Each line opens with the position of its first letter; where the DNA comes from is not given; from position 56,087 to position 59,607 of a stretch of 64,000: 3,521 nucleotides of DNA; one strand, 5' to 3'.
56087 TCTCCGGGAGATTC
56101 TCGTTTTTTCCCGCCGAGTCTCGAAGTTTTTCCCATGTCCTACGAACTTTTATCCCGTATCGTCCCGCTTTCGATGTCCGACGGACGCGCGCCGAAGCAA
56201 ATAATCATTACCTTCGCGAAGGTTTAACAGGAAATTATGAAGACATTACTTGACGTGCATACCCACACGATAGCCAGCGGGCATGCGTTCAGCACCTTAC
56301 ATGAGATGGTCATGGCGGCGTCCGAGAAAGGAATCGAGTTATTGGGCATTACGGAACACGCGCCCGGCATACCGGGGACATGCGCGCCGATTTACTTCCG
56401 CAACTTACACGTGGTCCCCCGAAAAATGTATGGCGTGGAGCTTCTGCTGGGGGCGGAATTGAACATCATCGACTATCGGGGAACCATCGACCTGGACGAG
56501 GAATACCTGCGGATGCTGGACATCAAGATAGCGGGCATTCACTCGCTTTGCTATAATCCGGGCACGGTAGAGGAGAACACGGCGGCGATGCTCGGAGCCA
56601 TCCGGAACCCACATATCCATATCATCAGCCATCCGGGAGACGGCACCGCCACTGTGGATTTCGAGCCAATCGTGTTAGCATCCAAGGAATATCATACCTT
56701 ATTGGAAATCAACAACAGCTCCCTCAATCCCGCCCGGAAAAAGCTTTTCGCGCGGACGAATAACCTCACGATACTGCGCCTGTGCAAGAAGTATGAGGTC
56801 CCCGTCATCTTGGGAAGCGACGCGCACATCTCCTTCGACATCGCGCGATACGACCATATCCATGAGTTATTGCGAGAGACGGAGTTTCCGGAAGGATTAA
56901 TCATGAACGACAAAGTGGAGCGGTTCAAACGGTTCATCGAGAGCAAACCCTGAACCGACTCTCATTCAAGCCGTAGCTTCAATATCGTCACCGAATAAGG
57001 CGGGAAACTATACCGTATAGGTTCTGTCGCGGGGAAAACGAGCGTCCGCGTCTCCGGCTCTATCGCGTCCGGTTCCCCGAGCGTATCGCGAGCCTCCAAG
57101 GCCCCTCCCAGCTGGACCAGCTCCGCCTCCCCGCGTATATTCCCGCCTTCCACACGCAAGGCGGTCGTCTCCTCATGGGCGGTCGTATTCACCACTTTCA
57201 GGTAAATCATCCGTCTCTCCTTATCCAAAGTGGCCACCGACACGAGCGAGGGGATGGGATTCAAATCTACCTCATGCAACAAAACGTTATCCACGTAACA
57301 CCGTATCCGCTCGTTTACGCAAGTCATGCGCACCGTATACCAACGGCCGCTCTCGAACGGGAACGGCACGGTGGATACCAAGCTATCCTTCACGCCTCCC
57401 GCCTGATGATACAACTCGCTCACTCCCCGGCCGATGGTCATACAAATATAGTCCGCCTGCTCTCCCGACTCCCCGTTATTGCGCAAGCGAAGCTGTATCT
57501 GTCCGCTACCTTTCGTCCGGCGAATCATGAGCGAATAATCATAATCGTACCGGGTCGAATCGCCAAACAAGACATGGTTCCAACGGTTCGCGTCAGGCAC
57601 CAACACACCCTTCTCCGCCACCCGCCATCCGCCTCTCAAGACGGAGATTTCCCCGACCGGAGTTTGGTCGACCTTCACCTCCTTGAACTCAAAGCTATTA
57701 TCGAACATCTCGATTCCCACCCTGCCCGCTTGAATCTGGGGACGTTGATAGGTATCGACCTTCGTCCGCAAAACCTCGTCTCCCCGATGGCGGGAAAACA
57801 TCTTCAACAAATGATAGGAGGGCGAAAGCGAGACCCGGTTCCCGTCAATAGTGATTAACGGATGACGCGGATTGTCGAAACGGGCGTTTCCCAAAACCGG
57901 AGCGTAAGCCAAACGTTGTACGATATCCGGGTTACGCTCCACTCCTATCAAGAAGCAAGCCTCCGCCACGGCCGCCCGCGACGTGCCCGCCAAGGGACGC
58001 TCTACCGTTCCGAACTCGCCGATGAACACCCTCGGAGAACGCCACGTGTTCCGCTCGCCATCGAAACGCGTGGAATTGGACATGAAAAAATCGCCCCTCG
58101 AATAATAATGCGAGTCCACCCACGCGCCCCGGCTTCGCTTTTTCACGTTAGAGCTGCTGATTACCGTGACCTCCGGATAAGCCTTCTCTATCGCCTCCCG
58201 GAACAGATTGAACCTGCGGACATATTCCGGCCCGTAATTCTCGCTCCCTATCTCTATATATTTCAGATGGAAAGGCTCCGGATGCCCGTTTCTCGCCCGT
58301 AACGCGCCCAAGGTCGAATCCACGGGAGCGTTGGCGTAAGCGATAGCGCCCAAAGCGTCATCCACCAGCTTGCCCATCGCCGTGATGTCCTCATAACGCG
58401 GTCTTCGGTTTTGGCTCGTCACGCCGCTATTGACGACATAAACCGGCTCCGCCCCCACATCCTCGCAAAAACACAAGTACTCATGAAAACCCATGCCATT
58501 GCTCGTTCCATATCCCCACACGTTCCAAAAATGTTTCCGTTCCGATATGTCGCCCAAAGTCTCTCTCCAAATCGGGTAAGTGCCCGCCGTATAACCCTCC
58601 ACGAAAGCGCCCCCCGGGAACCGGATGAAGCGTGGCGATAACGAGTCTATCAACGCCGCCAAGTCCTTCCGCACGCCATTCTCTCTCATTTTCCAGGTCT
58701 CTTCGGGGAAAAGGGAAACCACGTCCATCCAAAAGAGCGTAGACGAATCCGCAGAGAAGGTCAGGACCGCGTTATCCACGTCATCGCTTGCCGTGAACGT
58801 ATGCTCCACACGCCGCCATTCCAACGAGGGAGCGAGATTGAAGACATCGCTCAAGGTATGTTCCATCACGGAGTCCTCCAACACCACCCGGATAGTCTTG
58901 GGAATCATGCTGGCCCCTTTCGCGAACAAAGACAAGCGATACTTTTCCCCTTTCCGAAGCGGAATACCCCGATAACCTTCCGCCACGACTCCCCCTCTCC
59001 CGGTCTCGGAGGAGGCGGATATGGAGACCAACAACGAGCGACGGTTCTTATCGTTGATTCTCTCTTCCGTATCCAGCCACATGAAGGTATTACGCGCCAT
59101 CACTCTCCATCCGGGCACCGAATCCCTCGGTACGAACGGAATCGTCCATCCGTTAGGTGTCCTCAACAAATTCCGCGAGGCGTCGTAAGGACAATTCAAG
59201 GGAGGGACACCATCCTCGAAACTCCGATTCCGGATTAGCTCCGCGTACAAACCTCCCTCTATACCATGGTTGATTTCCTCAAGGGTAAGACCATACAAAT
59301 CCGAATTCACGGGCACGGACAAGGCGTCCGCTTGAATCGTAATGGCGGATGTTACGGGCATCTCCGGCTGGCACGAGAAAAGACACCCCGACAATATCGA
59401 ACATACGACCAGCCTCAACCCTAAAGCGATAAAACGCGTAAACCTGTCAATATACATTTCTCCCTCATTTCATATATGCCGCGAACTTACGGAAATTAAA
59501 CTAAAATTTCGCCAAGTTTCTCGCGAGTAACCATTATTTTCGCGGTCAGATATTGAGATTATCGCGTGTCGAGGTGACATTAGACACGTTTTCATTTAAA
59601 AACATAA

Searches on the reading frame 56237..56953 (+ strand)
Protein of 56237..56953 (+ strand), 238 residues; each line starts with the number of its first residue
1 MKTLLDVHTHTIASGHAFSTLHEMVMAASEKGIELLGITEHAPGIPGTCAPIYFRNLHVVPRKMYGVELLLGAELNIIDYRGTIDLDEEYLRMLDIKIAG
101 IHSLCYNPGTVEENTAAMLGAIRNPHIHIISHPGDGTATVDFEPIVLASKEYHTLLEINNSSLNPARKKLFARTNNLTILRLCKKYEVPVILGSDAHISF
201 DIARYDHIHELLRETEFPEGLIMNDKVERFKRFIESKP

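Call 12: search_protein_families(library=pfam, proteins=[window:56237-56953:+])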
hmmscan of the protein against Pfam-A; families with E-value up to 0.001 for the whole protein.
window:56237-56953:+ (238 aa): 1 family
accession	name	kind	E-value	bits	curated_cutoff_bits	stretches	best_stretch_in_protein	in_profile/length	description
PF02811.25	PHP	-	5.4e-08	33.8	26.4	1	6-128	1-71/164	PHP domain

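Call 33: find_encoding_contigs(protein=window:56237-56953:+, flank=3000, max_places=10)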
Protein window:56237-56953:+ (238 aa): 4 contigs read that carry it; 3 places shown.
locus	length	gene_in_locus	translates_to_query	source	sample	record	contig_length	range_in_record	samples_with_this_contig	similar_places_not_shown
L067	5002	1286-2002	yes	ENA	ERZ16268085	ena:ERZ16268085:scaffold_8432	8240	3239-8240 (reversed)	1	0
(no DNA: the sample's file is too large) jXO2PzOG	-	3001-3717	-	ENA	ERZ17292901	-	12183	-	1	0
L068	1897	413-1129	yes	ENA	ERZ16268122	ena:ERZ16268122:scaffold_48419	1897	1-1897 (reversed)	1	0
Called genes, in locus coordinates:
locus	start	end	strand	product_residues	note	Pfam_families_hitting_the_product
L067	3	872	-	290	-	?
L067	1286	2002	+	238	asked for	PF02811:PHP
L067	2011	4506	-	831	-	PF02018:CBM_4_9 (weak), PF22848:ASD1_dom, PF06964:Alpha-L-AF_C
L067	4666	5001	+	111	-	PF01242:PTPS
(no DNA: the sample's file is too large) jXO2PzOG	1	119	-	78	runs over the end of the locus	PF05168:HEPN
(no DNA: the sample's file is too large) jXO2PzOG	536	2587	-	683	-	PF00593:TonB_dep_Rec_b-barrel, PF14905:OMP_b-brl_3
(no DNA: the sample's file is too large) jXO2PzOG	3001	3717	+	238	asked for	PF02811:PHP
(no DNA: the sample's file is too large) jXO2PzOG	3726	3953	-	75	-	?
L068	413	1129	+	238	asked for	PF02811:PHP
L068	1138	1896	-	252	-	?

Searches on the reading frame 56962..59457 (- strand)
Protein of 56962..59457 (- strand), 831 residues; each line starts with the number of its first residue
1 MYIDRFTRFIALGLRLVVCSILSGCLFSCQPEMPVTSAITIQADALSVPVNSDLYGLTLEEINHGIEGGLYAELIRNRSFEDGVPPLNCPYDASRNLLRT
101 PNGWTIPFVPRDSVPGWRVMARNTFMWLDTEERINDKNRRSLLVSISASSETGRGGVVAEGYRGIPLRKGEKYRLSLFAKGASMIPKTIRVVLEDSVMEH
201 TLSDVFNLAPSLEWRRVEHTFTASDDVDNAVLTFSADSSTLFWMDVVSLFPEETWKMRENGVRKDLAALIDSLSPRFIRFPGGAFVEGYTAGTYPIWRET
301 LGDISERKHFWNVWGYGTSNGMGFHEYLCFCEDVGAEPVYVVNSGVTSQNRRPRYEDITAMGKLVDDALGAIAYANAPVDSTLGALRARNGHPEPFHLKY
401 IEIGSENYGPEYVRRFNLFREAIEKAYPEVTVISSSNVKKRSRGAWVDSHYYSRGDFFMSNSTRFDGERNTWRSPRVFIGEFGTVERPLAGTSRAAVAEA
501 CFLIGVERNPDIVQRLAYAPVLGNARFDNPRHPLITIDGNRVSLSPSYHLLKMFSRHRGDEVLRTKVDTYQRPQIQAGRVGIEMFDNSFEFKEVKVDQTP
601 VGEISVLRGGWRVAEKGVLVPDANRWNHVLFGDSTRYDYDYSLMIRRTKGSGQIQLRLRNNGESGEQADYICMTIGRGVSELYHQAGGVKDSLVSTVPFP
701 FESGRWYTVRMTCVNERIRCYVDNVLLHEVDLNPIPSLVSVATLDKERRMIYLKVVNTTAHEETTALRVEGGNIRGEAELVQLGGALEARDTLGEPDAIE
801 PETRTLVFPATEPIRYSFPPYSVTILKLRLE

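Call 12: search_protein_families(library=pfam, proteins=[window:56962-59457:-])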
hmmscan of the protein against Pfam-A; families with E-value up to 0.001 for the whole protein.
window:56962-59457:- (831 aa): 4 families
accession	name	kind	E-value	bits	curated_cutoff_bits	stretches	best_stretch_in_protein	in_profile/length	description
PF22848.2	ASD1_dom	-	2.8e-33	115.9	22.2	1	272-481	5-237/239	Alpha-L-arabinofuranosidase 1 domain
PF06964.18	Alpha-L-AF_C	-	7.6e-22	78.7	27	1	491-822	19-165/165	Alpha-L-arabinofuranosidase C-terminal domain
PF02018.23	CBM_4_9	-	3.3e-07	31.2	25.9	1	74-238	3-134/136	Carbohydrate binding domain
PF06439.18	3keto-disac_hyd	-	0.00012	22.7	26.8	1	611-737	26-158/187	3-keto-disaccharide hydrolase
